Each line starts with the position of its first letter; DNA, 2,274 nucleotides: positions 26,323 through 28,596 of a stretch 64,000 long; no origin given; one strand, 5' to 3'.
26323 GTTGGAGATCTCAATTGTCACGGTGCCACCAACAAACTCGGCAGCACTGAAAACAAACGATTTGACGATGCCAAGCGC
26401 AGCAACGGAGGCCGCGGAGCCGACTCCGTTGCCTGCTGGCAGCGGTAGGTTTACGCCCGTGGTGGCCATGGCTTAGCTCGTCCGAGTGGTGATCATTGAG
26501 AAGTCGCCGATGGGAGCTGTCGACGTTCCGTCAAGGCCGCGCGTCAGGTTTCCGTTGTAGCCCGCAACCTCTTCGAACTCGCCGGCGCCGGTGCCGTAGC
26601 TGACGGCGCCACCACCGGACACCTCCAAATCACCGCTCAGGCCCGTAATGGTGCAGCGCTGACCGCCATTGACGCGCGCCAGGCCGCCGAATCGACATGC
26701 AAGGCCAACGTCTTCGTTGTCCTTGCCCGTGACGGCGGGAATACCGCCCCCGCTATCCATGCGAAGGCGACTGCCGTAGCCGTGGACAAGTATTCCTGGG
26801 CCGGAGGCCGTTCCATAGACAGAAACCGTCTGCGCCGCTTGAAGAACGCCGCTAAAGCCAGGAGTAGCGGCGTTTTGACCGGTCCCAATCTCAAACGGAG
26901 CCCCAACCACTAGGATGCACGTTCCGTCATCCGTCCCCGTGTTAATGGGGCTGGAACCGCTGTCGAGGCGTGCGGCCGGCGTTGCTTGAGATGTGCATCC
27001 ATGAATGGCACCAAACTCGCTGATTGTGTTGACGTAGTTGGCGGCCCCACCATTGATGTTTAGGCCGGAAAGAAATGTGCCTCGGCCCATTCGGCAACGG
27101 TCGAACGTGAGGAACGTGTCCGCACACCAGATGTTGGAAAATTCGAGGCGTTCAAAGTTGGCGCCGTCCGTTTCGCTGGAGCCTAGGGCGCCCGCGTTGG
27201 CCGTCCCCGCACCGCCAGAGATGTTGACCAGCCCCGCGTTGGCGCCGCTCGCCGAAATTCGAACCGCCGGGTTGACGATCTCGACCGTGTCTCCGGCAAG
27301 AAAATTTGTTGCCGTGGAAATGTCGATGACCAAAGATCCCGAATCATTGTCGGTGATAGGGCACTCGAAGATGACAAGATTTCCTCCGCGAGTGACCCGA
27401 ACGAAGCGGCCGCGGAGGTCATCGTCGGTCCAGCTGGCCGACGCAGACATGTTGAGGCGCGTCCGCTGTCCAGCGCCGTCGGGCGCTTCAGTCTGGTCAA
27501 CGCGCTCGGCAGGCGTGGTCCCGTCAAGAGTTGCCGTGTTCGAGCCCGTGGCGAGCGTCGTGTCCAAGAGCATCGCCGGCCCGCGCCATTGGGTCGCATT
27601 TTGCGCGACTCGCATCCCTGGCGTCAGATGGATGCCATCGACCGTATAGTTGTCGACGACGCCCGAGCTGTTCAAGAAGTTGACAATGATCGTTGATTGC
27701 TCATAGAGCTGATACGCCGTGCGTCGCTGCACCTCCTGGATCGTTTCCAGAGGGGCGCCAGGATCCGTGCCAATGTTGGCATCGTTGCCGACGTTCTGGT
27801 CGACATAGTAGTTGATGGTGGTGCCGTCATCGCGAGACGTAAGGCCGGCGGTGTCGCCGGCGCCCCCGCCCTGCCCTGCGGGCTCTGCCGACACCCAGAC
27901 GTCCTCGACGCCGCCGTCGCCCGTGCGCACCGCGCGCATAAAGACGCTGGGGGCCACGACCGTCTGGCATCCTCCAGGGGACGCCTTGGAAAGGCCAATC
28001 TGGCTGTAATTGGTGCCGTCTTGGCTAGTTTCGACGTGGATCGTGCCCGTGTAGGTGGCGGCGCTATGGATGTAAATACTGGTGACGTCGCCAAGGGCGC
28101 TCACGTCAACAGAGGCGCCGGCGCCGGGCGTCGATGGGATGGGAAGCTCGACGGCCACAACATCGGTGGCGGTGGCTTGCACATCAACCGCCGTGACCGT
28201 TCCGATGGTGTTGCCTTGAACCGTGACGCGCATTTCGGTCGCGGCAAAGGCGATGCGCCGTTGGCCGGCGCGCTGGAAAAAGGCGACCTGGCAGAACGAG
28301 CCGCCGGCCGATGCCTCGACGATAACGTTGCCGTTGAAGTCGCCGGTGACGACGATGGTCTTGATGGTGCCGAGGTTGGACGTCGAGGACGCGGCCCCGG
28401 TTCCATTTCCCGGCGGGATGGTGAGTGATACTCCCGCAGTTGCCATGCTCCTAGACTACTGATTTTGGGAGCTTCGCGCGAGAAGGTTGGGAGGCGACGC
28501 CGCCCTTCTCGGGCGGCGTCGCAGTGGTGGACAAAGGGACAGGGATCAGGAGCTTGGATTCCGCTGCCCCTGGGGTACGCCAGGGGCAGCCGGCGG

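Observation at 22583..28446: Six paralogous fibre/tailspike genes share a duplicated ~95-aa N-terminal module and sit at three loci on both strands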

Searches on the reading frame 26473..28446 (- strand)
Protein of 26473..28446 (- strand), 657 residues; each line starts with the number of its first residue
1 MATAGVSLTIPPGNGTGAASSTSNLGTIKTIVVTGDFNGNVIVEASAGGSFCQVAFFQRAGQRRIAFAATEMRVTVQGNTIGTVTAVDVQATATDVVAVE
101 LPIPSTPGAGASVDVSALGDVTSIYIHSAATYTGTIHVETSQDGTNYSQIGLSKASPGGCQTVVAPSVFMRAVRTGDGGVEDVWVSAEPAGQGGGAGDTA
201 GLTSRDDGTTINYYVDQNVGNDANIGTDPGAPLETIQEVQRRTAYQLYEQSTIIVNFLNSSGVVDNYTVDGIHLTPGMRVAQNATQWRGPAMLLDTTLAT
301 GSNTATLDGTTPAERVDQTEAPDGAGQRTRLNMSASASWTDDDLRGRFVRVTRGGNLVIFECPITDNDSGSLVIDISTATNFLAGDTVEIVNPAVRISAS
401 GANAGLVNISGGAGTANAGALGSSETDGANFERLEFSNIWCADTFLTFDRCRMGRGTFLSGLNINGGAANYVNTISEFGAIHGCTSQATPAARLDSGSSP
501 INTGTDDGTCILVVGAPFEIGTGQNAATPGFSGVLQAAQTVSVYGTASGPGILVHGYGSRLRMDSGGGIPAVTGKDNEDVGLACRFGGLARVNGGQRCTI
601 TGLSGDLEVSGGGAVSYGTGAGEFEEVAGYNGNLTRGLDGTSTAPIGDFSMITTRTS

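Call 10: search_protein_families(library=pfam, proteins=[window:26473-28446:-], max_evalue=0.1)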
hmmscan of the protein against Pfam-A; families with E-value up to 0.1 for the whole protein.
window:26473-28446:- (657 aa): 0 families

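Call 11: search_protein_families(library=phrogs, proteins=[window:26473-28446:-], max_evalue=0.1)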
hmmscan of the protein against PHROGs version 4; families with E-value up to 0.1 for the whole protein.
window:26473-28446:- (657 aa): 1 family
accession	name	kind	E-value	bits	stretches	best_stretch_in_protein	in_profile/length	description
phrog_2427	-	unknown function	0.023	16.1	1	14-90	16-89/103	-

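Call 13: search_dna_similar(query=window:26473-28446:-, collection=phages, mode=protein)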
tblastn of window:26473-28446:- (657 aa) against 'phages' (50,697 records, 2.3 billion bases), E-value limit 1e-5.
No match.

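Call 23: search_solved_structures(query=window:26473-28446:-, max_evalue=1)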
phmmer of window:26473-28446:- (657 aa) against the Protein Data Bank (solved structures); distinct sequences matched with E-value up to 1: 0.

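Call 102: search_protein_families(library=ncbifam, proteins=[window:26473-28446:-], max_evalue=0.1)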
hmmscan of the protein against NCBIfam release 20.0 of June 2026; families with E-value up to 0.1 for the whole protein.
window:26473-28446:- (657 aa): 1 family
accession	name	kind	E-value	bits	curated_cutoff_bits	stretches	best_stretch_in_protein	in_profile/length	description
NF058650.1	GCSAG_HSLs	subfamily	0.061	12.9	410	0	377-415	59-97/314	GCSAG motif subfamily hormone-sensitive lipase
